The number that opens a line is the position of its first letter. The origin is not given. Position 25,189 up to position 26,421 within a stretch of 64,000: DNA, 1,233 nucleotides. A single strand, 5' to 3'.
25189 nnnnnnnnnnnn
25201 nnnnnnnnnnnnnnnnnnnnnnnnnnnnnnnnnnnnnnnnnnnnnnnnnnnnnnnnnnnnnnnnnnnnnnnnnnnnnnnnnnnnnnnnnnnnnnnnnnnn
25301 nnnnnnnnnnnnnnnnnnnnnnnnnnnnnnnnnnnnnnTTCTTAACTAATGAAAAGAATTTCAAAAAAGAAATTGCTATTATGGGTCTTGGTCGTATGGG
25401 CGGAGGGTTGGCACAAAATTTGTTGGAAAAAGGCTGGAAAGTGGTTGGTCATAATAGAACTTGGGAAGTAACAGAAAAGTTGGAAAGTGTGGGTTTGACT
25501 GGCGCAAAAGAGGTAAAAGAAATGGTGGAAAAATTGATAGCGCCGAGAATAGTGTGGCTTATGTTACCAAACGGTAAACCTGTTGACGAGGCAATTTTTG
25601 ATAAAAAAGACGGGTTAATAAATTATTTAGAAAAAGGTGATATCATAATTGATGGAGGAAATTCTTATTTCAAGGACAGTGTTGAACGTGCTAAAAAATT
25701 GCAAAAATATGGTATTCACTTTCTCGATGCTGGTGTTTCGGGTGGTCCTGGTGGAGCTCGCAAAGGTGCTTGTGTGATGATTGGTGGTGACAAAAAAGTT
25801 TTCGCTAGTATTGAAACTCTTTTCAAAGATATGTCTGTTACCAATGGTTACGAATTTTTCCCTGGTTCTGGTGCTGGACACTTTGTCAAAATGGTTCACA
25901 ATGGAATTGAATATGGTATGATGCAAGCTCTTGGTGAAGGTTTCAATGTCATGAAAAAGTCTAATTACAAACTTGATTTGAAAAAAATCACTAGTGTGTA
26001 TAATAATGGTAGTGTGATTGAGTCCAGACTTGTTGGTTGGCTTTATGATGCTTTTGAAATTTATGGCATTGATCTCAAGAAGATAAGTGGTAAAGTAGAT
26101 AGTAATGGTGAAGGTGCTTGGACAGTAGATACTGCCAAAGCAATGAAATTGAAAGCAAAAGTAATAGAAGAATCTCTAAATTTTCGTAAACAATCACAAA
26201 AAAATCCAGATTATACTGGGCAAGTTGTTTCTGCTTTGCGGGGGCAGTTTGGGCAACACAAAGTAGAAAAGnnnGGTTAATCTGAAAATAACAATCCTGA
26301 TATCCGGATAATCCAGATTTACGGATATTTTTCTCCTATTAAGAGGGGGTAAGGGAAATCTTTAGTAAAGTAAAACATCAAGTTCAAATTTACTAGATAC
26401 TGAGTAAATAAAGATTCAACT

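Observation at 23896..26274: Single-polypeptide Zwf-Gnd fusion (G6PD fused to a 6PGDH-like NAD-binding module)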

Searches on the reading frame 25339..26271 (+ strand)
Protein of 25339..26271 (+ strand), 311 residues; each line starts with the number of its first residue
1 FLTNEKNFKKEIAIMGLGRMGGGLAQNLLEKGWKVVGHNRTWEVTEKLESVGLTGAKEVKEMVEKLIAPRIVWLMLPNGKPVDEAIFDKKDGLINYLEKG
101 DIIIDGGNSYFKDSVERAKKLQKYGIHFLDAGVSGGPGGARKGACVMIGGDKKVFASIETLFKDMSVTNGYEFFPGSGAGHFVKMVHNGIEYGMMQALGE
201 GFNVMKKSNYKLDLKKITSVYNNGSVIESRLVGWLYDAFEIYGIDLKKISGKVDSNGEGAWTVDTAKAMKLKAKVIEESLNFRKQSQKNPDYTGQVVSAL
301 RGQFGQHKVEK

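Call 17: search_solved_structures(query=window:25339-26271:+, max_evalue=1e-30, show_alignments=5)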
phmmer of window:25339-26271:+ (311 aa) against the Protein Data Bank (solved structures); distinct sequences matched with E-value up to 1e-30: 20.
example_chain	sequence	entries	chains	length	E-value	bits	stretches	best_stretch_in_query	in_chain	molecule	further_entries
4e21_A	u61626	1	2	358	1.5e-54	188.6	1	10-209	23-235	6-phosphogluconate dehydrogenase (Decarboxylating)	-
6vpb_A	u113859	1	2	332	8.6e-54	186.1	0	11-162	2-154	6-phosphogluconate dehydrogenase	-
8ihe_A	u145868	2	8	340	1.2e-53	185.7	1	12-209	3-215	Probable 6-phosphogluconate dehydrogenase,decarboxylating Gnd2 | 6-phosphogluconate dehydrogenase, NAD(+)-dependent, decarboxylating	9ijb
10gw_A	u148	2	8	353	7e-53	183.1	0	11-165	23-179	6-phosphogluconate dehydrogenase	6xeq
2w90_A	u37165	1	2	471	9.5e-45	156.4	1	9-283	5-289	6-PHOSPHOGLUCONATE DEHYDROGENASE, DECARBOXYLATING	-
2w8z_A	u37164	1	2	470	1e-44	156.3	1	9-283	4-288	6-PHOSPHOGLUCONATE DEHYDROGENASE, DECARBOXYLATING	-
2p4q_A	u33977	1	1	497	6.8e-44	153.6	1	10-281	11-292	6-phosphogluconate dehydrogenase, decarboxylating 1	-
3fwn_A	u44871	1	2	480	2.7e-43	151.6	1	8-282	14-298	6-phosphogluconate dehydrogenase, decarboxylating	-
2zya_A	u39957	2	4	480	5.3e-43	150.7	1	8-281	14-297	6-phosphogluconate dehydrogenase, decarboxylating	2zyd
2zyg_A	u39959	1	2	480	1.3e-41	146.1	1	8-279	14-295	6-phosphogluconate dehydrogenase, decarboxylating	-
4gwg_A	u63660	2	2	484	4.6e-40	141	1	7-280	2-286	6-phosphogluconate dehydrogenase, decarboxylating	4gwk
2jkv_A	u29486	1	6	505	1e-39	139.8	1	9-280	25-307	6-PHOSPHOGLUCONATE DEHYDROGENASE, DECARBOXYLATING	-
5uq9_A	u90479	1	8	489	1.1e-39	139.8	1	10-280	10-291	6-phosphogluconate dehydrogenase, decarboxylating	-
1pgn_A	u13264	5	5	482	6.2e-38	134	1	10-280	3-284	6-PHOSPHOGLUCONATE DEHYDROGENASE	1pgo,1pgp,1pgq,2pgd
8i4n_A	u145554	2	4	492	1.2e-37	133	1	3-274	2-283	6-phosphogluconate dehydrogenase, decarboxylating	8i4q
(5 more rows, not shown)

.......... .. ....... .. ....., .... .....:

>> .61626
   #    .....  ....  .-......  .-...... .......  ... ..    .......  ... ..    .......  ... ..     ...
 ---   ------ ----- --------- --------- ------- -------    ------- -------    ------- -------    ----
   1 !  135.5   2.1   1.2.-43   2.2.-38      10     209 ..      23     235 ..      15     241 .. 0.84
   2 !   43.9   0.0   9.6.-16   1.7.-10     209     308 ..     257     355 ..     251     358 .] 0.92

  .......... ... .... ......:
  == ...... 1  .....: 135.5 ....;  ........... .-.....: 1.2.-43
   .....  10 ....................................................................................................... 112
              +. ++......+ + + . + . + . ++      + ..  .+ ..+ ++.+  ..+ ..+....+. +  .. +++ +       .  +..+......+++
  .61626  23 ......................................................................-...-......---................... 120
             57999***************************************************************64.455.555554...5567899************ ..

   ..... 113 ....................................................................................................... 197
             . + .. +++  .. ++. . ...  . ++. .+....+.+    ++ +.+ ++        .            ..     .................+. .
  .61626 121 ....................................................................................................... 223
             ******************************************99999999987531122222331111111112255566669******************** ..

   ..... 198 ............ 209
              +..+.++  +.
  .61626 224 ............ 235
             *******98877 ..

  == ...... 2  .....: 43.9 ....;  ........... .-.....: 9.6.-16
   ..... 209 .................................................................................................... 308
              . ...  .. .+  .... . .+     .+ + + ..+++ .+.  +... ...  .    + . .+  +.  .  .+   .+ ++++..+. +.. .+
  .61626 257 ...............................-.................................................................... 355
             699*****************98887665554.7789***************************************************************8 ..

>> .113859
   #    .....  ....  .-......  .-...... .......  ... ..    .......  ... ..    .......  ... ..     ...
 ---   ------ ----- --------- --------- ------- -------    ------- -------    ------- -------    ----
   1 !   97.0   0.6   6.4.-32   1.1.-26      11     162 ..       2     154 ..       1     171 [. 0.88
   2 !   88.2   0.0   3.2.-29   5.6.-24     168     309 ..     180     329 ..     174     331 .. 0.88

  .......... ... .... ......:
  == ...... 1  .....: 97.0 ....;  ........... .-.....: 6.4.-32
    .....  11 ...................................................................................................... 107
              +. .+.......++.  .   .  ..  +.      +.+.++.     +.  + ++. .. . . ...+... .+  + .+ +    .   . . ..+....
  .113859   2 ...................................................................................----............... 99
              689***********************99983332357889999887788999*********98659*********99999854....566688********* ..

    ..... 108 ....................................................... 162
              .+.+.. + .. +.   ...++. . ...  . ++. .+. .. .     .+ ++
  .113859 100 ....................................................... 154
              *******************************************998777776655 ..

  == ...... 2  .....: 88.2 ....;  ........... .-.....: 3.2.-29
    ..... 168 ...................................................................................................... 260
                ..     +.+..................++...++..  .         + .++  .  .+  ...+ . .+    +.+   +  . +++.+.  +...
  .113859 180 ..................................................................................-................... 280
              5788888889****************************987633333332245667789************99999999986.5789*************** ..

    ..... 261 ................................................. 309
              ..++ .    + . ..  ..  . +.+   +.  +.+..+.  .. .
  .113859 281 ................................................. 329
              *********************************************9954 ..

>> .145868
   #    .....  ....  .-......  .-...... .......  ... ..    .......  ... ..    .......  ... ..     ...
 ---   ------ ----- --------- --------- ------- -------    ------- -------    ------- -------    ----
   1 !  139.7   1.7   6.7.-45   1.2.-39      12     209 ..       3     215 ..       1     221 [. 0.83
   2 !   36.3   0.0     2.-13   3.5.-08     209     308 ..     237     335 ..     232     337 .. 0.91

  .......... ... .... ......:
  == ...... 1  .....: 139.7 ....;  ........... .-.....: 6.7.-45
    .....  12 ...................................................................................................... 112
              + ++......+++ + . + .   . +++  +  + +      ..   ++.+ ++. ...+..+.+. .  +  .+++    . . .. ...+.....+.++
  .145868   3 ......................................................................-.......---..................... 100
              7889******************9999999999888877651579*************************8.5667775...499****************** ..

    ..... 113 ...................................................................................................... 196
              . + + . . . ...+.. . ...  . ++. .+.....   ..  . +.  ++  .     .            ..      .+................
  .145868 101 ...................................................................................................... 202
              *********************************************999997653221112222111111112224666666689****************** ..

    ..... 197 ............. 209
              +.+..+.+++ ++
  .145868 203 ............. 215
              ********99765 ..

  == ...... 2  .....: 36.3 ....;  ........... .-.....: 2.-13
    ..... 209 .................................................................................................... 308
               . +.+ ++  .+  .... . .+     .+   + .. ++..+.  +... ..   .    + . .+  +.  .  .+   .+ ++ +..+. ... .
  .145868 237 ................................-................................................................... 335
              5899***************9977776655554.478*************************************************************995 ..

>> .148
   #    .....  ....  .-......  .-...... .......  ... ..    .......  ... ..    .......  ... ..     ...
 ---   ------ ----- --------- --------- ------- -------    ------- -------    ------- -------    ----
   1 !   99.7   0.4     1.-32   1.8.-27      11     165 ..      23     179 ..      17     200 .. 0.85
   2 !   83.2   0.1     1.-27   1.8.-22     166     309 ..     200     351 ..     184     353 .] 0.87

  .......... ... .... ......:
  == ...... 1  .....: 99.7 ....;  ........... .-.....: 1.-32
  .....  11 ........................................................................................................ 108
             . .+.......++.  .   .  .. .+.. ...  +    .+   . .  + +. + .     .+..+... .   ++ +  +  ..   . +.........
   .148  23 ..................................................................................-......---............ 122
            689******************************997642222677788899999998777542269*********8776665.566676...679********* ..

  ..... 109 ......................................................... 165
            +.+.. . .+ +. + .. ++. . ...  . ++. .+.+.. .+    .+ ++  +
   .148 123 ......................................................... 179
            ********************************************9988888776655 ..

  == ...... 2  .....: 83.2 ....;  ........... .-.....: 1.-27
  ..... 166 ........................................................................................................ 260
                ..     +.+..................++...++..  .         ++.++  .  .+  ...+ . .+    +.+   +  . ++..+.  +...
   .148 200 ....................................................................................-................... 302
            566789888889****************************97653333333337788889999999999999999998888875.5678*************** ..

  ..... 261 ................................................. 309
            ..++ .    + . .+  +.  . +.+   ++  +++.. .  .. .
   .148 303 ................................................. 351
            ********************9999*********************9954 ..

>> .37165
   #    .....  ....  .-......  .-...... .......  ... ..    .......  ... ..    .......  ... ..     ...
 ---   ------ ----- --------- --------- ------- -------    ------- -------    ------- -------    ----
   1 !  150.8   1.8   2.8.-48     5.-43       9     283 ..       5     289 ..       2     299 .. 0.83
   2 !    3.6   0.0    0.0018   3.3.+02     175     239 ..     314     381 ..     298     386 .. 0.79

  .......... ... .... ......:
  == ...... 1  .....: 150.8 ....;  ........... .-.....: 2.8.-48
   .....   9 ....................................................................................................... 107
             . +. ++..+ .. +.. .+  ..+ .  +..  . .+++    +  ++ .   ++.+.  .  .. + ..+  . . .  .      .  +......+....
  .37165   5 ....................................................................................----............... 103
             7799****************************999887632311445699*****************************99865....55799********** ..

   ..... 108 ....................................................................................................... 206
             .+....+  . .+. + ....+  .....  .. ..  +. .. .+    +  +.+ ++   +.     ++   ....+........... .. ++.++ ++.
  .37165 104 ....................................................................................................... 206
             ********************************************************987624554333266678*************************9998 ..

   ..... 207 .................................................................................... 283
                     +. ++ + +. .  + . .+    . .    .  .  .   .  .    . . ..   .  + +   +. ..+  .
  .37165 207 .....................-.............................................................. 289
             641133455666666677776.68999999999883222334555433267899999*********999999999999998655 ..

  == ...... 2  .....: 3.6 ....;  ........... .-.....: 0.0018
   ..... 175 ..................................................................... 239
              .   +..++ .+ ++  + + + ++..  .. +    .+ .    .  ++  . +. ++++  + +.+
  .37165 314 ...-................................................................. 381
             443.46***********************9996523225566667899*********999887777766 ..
